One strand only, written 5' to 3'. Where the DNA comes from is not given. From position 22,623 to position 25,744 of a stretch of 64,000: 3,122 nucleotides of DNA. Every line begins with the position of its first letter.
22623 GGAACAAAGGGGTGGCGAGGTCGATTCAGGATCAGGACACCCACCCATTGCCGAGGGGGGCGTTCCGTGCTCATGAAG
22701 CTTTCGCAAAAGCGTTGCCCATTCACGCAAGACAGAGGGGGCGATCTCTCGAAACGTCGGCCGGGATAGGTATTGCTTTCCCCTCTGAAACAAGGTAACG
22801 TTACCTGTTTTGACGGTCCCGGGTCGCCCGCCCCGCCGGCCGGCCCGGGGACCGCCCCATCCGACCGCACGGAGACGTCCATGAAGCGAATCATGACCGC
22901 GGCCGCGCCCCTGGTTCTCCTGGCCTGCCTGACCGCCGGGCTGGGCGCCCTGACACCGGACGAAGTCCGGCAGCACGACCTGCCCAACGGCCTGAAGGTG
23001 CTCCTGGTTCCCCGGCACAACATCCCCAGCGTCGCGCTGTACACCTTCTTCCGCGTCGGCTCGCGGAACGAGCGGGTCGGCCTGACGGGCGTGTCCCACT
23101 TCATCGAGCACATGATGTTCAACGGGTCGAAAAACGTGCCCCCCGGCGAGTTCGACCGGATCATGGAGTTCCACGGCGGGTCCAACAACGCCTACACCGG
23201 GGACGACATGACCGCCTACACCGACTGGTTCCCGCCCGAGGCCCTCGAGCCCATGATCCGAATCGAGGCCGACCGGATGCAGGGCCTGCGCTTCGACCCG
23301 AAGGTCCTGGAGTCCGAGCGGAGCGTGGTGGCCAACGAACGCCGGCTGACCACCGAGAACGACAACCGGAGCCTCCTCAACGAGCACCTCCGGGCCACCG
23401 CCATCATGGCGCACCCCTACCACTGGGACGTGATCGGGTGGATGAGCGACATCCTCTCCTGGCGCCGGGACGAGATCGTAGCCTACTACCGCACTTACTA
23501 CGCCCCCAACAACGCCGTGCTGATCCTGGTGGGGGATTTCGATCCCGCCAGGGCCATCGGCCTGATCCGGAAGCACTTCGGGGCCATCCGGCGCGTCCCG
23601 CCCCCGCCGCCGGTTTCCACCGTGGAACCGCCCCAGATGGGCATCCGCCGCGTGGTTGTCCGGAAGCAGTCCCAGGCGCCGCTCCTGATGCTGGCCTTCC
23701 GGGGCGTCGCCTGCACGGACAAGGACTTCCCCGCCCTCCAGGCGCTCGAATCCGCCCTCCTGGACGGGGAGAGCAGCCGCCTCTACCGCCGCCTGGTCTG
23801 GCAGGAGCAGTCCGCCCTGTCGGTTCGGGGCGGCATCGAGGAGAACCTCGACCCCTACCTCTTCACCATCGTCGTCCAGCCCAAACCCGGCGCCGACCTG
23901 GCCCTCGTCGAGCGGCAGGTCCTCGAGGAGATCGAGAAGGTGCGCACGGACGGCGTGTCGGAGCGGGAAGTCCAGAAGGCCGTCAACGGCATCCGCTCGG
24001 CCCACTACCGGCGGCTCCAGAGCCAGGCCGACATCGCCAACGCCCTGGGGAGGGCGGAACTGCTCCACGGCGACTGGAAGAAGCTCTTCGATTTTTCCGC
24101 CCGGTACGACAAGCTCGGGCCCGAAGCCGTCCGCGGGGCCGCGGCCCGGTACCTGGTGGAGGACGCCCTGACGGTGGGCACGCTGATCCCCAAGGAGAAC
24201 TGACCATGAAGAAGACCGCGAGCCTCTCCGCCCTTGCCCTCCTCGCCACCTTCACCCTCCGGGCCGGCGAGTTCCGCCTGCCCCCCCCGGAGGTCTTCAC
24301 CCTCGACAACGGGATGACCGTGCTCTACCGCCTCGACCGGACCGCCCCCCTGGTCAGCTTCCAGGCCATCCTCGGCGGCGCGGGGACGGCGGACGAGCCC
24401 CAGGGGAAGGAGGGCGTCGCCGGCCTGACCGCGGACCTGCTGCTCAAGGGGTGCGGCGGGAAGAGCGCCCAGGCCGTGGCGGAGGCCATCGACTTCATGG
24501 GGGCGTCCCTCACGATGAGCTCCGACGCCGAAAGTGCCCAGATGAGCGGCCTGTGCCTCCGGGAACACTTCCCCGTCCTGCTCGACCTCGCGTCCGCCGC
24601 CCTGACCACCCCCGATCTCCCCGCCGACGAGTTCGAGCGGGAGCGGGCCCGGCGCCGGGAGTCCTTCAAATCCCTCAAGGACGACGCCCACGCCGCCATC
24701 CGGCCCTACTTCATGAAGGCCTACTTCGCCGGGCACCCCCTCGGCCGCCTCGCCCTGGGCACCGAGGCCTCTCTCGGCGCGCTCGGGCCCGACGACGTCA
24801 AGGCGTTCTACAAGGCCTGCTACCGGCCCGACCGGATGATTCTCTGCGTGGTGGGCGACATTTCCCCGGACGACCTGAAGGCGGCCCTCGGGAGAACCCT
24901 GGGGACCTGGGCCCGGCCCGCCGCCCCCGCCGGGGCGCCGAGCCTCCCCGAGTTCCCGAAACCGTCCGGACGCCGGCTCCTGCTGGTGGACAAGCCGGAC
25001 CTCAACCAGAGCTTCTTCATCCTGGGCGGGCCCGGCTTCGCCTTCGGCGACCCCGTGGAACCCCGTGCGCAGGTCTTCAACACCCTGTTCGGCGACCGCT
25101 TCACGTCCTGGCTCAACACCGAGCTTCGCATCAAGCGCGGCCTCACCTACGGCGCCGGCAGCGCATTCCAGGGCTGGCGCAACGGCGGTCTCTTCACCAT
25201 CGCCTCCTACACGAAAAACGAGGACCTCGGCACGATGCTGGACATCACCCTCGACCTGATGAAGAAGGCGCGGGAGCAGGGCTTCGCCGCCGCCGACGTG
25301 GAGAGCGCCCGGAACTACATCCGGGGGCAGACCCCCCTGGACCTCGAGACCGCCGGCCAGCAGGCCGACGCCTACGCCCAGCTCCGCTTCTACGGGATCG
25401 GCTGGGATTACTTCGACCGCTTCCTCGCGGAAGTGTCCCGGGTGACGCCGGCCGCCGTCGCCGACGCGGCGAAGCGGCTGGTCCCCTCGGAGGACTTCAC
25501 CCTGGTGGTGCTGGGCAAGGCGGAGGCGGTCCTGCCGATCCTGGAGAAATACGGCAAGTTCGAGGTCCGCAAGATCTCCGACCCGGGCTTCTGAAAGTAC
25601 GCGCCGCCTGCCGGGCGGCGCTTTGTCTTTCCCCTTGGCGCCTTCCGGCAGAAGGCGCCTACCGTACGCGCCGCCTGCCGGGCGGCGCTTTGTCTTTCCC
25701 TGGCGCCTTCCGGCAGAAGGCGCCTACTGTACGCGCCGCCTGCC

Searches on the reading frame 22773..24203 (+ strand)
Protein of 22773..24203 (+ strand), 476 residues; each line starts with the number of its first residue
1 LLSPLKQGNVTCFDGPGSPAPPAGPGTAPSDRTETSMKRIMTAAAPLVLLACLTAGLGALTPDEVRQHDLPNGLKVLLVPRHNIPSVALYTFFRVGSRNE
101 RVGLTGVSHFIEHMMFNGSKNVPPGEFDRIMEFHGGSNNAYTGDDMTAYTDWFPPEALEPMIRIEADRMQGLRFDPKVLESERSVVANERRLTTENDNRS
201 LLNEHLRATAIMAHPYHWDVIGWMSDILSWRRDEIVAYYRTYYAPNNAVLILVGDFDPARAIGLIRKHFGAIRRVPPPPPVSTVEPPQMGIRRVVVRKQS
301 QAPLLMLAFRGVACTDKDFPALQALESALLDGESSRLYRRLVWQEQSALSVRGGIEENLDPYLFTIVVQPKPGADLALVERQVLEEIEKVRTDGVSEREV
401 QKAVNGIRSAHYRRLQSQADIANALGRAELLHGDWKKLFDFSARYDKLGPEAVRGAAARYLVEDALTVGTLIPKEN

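Call 85: search_protein_families(library=pfam, proteins=[window:22773-24203:+], max_evalue=0.0001)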
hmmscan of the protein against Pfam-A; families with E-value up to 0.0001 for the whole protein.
window:22773-24203:+ (476 aa): 2 families
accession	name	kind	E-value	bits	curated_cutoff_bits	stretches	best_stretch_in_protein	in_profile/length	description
PF05193.26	Peptidase_M16_C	-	1.7e-33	116.4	23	1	230-406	2-180/181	Peptidase M16 inactive domain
PF00675.25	Peptidase_M16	-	5.9e-23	81.9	22.3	1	76-215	2-140/149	Insulinase (Peptidase family M16)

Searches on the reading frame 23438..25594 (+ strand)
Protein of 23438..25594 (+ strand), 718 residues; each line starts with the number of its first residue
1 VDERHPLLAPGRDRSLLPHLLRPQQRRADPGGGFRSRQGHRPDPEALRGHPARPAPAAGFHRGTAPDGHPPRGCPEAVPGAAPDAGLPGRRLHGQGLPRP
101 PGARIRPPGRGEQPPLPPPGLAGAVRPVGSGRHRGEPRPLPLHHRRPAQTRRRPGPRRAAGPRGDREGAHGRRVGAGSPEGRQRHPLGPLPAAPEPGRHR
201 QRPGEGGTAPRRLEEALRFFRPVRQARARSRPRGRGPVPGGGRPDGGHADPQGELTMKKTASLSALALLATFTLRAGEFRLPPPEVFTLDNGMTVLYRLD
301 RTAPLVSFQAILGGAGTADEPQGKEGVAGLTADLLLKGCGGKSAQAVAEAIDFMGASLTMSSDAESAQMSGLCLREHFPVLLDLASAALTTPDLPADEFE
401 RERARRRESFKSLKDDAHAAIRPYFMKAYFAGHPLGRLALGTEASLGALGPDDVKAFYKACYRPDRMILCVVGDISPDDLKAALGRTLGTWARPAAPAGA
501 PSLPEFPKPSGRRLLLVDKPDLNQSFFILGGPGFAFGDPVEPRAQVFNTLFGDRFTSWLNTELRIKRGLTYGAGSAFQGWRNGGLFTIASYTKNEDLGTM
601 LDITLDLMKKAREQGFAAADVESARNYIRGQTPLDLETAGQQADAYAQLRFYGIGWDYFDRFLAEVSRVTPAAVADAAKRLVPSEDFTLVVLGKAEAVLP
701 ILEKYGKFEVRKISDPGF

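Call 85: search_protein_families(library=pfam, proteins=[window:23438-25594:+], max_evalue=0.0001)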
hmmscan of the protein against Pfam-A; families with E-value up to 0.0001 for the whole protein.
window:23438-25594:+ (718 aa): 2 families
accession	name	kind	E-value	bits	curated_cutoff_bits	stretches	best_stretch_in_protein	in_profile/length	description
PF05193.26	Peptidase_M16_C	-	1.2e-31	110.4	23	1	451-626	4-179/181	Peptidase M16 inactive domain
PF00675.25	Peptidase_M16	-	2.8e-08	34.2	22.3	1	314-442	20-148/149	Insulinase (Peptidase family M16)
